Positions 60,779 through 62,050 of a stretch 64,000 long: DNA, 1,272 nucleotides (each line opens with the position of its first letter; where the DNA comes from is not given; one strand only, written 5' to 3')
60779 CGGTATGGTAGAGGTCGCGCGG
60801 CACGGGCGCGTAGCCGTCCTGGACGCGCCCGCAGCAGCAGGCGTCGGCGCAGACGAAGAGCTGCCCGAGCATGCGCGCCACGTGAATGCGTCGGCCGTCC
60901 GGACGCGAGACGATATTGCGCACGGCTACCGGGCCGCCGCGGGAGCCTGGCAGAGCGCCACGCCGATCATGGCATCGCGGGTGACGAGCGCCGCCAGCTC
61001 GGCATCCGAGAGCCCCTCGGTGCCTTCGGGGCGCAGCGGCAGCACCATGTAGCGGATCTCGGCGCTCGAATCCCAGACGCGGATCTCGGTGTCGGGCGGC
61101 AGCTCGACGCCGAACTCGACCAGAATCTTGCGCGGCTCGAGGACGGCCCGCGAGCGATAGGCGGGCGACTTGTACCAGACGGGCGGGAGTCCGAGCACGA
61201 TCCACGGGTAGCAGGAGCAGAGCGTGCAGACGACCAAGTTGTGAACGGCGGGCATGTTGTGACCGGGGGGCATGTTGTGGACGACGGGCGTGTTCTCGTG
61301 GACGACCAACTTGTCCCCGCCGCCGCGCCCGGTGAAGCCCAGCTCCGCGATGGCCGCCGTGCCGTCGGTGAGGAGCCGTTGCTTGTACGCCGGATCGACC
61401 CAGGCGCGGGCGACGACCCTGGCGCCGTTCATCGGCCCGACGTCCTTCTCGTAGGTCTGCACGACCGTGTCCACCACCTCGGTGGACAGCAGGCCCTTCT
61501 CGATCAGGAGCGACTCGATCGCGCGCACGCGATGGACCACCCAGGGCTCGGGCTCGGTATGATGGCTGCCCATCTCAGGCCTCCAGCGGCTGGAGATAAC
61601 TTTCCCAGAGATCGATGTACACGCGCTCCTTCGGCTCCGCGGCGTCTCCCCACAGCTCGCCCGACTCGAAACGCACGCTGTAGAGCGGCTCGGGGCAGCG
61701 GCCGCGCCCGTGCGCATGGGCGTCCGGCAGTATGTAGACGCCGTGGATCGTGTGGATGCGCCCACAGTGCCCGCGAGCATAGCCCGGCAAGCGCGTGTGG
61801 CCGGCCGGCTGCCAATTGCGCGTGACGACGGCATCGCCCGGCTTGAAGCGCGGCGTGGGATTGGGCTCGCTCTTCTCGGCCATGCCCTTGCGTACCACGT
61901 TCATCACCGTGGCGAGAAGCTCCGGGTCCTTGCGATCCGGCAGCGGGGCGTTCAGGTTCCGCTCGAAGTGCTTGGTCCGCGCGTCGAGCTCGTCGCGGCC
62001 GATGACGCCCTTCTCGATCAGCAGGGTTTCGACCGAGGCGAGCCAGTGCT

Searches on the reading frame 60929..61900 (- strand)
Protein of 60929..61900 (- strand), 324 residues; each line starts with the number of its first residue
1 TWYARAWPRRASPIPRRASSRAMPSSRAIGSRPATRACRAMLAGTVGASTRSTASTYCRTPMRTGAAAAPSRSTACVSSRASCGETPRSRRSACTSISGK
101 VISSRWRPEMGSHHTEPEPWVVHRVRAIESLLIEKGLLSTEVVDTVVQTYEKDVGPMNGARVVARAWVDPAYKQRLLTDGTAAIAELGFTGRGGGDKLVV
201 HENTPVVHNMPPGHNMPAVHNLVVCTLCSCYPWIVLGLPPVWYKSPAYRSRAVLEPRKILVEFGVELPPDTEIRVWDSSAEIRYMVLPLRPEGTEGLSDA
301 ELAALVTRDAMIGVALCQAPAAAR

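Call 55: search_protein_families(library=pfam, proteins=[window:60929-61900:-], max_evalue=0.00001)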
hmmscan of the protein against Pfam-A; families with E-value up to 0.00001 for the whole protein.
window:60929-61900:- (324 aa): 1 family
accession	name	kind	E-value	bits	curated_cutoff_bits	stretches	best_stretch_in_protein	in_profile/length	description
PF02979.21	NHase_alpha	-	1.5e-84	282.4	27.2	2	215-315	84-184/184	Nitrile hydratase, alpha chain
